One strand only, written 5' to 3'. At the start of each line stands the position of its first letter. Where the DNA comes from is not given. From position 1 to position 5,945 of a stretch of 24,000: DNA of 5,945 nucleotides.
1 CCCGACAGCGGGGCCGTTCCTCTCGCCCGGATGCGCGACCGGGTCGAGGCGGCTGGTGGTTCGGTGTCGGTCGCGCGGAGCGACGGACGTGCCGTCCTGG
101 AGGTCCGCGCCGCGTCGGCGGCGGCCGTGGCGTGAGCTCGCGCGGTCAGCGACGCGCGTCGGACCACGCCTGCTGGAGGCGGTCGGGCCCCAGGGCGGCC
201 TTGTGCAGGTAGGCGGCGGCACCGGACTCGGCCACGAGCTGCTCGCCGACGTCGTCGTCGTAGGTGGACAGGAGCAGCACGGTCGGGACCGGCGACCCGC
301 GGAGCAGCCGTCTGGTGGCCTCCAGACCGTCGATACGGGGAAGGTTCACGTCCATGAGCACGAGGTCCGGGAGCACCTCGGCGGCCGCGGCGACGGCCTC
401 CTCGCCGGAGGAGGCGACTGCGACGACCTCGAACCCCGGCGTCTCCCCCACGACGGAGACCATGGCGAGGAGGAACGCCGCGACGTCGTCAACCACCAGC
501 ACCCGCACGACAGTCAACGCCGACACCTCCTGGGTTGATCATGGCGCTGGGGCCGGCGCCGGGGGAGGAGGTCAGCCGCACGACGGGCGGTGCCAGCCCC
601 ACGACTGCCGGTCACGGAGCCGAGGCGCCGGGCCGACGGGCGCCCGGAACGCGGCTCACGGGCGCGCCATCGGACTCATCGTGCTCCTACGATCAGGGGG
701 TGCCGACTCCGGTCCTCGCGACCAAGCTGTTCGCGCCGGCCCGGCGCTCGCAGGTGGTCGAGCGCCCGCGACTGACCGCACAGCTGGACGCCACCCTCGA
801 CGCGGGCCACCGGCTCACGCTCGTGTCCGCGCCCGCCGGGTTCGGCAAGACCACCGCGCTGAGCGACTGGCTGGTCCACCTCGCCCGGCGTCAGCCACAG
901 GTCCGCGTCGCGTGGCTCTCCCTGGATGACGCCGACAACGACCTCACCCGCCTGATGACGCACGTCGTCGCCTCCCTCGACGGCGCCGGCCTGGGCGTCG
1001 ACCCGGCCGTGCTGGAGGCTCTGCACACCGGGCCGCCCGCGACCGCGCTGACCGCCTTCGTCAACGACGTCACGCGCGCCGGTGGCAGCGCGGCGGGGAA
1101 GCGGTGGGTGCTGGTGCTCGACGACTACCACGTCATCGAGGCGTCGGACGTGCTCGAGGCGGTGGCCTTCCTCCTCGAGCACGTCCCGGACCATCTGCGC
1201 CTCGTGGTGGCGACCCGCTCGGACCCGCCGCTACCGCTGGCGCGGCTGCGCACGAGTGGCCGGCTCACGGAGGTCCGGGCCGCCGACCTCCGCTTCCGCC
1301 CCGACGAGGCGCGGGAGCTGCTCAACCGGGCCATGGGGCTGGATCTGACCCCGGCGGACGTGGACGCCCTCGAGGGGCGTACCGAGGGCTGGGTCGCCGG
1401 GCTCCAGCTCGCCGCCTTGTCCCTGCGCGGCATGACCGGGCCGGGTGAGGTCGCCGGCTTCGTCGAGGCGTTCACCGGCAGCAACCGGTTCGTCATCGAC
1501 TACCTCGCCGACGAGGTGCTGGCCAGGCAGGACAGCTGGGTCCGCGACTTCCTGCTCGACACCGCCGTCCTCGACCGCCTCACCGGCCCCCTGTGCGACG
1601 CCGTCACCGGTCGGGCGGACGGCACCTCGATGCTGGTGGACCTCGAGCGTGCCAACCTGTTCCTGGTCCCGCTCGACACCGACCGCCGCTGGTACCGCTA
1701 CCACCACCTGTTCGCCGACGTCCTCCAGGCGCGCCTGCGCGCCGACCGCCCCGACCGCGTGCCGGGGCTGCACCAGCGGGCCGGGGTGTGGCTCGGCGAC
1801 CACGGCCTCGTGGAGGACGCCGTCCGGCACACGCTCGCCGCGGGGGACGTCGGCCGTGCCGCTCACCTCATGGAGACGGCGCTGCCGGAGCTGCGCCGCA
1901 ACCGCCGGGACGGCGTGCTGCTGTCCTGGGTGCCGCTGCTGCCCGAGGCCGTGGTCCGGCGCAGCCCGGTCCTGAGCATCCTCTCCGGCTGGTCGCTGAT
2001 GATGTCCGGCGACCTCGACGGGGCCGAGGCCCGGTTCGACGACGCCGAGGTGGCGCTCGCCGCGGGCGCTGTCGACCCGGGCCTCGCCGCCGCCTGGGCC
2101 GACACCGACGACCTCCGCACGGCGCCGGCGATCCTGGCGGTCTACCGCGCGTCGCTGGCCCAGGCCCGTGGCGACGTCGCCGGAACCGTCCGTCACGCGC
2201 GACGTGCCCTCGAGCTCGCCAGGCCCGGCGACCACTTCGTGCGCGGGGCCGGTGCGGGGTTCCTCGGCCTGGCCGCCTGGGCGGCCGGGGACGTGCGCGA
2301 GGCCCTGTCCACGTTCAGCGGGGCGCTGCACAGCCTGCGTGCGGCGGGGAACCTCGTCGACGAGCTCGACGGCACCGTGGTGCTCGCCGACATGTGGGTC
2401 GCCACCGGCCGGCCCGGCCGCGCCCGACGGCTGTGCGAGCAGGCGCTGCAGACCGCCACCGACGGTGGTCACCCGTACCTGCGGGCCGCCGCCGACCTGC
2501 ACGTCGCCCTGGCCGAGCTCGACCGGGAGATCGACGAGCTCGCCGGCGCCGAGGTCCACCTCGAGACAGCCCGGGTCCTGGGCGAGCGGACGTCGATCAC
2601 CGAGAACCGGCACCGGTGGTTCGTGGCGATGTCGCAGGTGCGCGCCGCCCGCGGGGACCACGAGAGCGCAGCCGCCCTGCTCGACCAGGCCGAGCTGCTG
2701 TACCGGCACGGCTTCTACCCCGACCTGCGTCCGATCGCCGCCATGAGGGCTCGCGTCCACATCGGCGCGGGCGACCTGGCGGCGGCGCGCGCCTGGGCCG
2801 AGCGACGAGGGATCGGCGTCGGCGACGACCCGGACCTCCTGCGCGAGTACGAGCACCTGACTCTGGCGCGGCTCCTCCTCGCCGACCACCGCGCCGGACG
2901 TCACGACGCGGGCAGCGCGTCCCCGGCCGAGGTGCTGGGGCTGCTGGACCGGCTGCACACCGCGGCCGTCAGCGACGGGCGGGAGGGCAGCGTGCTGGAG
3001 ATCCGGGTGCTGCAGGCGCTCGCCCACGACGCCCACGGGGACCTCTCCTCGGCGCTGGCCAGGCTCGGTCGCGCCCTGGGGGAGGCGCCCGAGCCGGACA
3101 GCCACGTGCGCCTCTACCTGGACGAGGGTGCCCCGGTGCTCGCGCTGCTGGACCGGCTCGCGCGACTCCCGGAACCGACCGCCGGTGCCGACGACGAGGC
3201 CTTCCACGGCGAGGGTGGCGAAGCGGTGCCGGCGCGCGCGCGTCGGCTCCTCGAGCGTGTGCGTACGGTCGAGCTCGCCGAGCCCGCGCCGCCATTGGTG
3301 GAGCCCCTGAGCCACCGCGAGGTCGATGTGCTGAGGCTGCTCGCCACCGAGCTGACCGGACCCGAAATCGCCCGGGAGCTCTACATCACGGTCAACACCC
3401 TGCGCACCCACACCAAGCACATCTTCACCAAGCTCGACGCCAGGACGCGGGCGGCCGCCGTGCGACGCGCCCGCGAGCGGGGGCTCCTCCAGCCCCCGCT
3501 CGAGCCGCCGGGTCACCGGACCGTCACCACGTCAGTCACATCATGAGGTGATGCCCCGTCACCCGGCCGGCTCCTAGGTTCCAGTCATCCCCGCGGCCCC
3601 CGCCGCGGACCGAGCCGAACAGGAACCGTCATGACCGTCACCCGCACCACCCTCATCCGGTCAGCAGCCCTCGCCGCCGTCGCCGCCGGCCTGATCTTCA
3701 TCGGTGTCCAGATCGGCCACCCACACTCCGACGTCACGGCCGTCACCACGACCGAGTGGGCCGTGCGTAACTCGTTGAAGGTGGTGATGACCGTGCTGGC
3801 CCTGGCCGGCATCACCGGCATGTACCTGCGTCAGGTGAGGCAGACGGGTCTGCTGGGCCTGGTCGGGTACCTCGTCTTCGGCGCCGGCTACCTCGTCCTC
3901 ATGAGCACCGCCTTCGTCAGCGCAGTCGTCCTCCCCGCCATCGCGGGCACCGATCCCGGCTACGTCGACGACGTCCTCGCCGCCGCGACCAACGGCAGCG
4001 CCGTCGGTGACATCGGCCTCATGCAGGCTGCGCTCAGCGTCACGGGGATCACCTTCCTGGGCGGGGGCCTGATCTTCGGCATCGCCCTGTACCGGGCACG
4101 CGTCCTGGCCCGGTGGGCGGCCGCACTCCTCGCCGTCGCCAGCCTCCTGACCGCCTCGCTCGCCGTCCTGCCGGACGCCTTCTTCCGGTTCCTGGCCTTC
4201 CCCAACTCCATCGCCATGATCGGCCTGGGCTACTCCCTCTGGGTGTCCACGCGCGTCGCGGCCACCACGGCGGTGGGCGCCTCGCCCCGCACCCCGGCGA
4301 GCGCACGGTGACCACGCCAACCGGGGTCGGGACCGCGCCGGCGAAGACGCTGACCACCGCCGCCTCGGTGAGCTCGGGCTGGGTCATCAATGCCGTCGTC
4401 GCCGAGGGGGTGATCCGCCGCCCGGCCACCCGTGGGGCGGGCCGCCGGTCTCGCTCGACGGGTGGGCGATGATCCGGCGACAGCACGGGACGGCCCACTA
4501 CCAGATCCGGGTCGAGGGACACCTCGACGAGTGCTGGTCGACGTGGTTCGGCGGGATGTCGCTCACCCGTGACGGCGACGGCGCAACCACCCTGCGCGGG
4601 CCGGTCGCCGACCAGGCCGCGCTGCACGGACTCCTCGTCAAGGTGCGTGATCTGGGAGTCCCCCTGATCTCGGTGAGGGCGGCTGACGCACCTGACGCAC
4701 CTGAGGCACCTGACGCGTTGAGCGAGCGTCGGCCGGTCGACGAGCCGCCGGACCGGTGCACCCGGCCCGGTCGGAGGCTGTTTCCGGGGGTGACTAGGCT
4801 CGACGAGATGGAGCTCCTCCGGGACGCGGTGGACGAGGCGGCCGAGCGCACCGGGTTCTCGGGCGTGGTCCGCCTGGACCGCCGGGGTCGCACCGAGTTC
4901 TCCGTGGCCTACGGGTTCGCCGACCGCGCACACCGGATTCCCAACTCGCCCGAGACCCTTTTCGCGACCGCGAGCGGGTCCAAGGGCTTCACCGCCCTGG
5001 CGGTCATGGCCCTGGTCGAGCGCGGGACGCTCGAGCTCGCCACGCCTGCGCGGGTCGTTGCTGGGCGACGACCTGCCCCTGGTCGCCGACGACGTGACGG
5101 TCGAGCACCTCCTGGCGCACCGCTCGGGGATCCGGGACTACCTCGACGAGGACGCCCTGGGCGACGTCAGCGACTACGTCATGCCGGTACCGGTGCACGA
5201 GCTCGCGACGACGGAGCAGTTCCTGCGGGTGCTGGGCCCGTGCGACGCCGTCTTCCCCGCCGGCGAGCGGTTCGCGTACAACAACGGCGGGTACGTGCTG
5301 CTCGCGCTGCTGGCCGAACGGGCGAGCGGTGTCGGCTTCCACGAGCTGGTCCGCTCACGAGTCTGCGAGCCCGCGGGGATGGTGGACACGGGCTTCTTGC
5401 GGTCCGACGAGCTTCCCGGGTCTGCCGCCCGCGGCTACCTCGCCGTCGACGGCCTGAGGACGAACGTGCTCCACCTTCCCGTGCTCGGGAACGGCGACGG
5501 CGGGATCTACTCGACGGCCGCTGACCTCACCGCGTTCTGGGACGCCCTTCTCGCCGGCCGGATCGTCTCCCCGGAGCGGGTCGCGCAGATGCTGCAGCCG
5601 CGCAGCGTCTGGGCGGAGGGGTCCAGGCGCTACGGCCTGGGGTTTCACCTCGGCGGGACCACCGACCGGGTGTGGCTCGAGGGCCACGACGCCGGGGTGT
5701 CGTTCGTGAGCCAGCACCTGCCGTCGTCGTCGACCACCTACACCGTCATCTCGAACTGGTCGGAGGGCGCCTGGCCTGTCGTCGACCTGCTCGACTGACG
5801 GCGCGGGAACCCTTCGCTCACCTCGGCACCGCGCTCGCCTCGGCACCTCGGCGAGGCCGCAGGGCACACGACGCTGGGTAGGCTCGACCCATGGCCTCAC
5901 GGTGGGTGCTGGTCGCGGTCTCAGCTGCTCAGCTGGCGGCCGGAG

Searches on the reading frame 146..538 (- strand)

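Call 9: search_protein_families(library=pfam, proteins=[window:146-538:-], max_evalue=0.001)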
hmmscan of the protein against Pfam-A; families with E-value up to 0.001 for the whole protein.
window:146-538:- (130 aa): 1 family
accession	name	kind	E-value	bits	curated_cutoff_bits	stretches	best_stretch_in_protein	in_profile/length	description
PF00072.30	Response_reg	-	2.3e-19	70.1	30.2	1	13-124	1-109/111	Response regulator receiver domain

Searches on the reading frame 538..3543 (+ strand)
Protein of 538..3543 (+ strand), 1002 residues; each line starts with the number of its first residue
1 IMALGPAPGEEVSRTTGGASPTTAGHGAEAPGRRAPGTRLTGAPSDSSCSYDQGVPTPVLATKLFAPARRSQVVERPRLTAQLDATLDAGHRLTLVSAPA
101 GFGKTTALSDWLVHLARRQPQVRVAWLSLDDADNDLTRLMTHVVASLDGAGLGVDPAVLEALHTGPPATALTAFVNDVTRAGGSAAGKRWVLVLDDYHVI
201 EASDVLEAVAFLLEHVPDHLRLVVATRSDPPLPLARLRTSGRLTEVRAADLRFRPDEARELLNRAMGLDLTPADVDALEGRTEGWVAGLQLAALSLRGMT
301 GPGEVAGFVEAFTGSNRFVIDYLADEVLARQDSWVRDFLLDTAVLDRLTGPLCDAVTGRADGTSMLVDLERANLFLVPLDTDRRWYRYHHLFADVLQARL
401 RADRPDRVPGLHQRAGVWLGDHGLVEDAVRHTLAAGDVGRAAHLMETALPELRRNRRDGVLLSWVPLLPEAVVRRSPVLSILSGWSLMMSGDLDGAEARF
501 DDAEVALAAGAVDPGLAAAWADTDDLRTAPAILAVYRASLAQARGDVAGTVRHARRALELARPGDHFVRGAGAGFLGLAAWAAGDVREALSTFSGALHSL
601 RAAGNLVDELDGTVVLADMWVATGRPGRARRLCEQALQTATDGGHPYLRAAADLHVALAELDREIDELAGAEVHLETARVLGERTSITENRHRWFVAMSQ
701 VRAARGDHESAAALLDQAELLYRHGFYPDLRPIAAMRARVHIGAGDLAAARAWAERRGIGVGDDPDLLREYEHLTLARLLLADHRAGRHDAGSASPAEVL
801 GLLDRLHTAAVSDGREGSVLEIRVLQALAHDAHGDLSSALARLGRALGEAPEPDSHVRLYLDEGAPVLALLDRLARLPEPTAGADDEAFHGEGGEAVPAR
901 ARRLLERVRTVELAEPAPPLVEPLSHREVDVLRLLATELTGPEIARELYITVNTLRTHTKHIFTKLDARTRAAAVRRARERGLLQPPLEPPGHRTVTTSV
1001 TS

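Call 9: search_protein_families(library=pfam, proteins=[window:538-3543:+], max_evalue=0.001)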
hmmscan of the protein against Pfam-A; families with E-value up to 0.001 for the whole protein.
window:538-3543:+ (1002 aa): 6 families
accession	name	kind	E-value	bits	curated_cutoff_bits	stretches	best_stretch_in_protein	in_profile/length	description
PF17874.7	TPR_MalT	-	6e-52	177.4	45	1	534-875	4-334/336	MalT-like TPR region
PF00196.25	GerE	-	1.4e-11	44.3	23.5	1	923-978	2-57/57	Bacterial regulatory proteins, luxR family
PF13191.12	AAA_16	-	2.5e-07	31.8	32.6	1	78-223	11-165/167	AAA ATPase domain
PF25199.1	nSTAND_NTPase5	-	2.1e-05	24.8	34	1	88-135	38-84/145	Novel STAND NTPase 5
PF13481.12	AAA_25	-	7e-05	23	27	1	90-155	32-107/195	AAA domain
PF13424.12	TPR_12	-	0.00014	22.5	30.1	0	533-597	5-72/77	Tetratricopeptide repeat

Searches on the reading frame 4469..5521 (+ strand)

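Call 9: search_protein_families(library=pfam, proteins=[window:4469-5521:+], max_evalue=0.001)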
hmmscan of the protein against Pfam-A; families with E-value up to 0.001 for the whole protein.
window:4469-5521:+ (351 aa): 1 family
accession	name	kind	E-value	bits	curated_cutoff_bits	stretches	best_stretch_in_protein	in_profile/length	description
PF00144.29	Beta-lactamase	-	2.6e-15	56.9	27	1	118-194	2-79/329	Beta-lactamase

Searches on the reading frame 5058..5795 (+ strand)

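Call 9: search_protein_families(library=pfam, proteins=[window:5058-5795:+], max_evalue=0.001)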
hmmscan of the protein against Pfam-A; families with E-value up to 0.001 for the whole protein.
window:5058-5795:+ (246 aa): 1 family
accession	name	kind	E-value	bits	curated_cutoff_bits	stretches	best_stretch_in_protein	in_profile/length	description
PF00144.29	Beta-lactamase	-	2.2e-32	113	27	1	11-236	92-312/329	Beta-lactamase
